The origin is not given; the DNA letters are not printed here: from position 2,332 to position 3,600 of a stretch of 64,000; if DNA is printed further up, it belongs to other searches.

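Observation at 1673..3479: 33-bp exact direct repeats flank a methyltransferase+deacetylase cassette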

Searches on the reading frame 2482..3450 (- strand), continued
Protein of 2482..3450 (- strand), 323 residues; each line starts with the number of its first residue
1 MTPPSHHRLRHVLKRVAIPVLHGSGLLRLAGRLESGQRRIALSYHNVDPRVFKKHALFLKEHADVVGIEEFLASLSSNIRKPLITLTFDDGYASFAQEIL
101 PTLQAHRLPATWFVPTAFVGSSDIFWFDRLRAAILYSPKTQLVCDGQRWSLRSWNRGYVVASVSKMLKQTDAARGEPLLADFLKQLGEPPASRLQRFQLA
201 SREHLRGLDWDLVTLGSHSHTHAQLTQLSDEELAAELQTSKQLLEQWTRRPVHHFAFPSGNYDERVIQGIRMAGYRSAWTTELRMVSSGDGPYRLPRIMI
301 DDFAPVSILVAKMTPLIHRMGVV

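Call 51: search_dna_similar(query=window:2482-3450:-, collection=plasmids, mode=protein, max_rows=8)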
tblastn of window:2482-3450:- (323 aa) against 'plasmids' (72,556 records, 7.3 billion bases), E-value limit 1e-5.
Records with a match: 59; places in all: 64; records where one place covers at least 80% of the query: 17.
Best place of each record, by identity: <60% 59.
By first word of the organism name: Azospirillum 12; Mycetohabitans 8; Clostridium 7; Rhizobium 5; Sinorhizobium 4; Pseudochrobactrum 4; Alteromonas 2; Streptomyces 2; Ruegeria 1; Gloeothece 1; and 13 more.
By predicted mobility (MOB-suite, as given by PLSDB): non-mobilizable 53; mobilizable 5; conjugative 1.
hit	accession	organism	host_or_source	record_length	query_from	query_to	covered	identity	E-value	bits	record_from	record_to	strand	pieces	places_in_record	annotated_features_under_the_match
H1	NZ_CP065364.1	Ruegeria sp. SCSIO 43209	Galaxea fascicularis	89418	9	300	90%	30.6%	3e-28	122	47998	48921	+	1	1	polysaccharide deacetylase family protein | glycosyltransferase family 4 protein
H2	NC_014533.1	Gloeothece verrucosa PCC 7822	fresh water in rice field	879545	13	291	86%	27.3%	8e-16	86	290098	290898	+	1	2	polysaccharide deacetylase family protein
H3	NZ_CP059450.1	Azospirillum brasilense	Prokaryotes,soil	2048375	16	314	93%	24.8%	2e-14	81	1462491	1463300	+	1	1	none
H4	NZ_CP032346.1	Azospirillum brasilense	soil sample,Agricultural field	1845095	16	314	93%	24.8%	3e-14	81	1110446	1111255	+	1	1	record has no annotation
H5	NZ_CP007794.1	Azospirillum argentinense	Triticum aestivum L.,Root,wheat ...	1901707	16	314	93%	24.4%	2e-14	81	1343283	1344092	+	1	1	record has no annotation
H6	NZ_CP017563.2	Paraburkholderia sprentiae WSM5005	Lebeckia ambigua,root nodule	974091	39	314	85%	26.4%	4e-16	86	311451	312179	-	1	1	polysaccharide deacetylase family protein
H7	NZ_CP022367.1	Azospirillum sp. TSH58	single cell,paddy soils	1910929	16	314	93%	24.1%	1e-13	79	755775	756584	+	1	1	record has no annotation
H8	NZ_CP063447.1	Novosphingobium sp. ES2-1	mixed culture,activated sludge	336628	37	304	83%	26.9%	7e-15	83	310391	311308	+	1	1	polysaccharide deacetylase family protein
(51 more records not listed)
